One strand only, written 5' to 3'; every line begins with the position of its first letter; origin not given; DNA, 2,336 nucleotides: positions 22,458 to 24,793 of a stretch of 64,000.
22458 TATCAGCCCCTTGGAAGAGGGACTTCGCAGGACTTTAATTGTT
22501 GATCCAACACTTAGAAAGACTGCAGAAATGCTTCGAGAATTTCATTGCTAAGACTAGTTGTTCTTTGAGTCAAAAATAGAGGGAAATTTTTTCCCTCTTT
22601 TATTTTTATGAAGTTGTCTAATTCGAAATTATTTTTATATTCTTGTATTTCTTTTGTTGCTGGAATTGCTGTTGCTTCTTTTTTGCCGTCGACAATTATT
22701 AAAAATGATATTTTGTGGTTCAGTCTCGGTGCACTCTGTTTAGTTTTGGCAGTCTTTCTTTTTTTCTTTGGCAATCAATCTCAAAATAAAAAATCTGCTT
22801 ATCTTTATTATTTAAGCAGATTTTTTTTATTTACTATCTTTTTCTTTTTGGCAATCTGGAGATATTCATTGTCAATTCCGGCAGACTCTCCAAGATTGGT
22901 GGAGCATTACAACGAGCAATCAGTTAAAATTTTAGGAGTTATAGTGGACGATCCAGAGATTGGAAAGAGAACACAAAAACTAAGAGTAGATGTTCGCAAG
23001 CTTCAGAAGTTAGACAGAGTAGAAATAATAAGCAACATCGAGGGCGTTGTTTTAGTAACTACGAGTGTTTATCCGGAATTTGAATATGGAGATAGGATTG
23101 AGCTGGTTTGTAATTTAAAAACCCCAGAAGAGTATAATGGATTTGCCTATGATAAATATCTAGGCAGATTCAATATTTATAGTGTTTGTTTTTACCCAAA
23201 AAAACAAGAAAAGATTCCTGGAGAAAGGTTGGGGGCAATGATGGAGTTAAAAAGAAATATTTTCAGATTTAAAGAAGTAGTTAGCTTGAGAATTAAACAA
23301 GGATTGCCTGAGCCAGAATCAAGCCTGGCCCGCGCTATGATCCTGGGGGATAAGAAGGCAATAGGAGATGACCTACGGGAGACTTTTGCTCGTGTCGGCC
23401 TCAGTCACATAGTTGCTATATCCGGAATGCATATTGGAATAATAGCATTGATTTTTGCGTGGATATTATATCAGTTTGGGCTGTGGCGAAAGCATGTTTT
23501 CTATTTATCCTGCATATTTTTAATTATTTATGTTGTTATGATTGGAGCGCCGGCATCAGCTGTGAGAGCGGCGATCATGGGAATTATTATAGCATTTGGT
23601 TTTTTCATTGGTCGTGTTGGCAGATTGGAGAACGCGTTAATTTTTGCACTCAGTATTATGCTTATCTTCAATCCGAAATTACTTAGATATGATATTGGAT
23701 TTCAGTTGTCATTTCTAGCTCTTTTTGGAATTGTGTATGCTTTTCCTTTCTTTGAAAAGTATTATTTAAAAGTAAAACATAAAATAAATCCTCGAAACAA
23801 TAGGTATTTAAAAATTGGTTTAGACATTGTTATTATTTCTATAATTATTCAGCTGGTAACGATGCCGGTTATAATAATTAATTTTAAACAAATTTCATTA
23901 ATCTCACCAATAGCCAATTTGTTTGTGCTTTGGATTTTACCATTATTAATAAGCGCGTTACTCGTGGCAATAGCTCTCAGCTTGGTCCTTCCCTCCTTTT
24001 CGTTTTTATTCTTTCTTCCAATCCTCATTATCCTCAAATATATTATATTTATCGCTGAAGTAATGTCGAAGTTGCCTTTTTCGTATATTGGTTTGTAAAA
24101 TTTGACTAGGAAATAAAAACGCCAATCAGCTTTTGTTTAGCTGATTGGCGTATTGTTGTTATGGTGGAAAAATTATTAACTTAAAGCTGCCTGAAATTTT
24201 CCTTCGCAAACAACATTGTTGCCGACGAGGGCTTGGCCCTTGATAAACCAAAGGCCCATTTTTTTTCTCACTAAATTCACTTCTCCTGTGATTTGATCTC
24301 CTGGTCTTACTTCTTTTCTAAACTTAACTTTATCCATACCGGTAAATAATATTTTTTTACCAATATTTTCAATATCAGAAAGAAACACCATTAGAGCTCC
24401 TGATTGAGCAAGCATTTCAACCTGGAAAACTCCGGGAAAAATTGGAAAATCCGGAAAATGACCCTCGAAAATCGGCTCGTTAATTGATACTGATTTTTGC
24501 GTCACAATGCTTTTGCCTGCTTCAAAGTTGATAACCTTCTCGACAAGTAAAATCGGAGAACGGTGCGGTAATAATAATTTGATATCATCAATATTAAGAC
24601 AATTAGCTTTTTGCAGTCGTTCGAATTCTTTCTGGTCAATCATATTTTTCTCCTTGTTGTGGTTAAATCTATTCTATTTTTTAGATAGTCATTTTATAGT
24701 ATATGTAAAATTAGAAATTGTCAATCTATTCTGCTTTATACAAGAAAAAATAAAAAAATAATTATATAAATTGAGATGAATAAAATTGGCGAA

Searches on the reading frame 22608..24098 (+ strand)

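Call 58: search_protein_families(library=pfam, proteins=[window:22608-24098:+])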
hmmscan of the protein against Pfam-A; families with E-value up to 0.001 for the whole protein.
window:22608-24098:+ (496 aa): 2 families
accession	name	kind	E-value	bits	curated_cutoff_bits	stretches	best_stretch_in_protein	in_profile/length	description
PF03772.21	Competence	-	4e-52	177.7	23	1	244-494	1-243/270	Competence protein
PF13567.11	DUF4131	-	9.6e-16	58.3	31.6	1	36-197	5-160/165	Domain of unknown function (DUF4131)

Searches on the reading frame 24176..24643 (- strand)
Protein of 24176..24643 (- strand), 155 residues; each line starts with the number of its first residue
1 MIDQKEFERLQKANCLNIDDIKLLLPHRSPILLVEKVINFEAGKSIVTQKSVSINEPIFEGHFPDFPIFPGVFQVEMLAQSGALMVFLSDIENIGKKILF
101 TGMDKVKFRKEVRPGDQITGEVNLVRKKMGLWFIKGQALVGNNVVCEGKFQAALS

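Call 58: search_protein_families(library=pfam, proteins=[window:24176-24643:-])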
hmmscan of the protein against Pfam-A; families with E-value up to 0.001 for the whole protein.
window:24176-24643:- (155 aa): 1 family
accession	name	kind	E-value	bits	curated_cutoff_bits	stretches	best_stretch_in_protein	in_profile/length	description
PF07977.19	FabA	-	4.2e-26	91.7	23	1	25-148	1-137/138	FabA-like domain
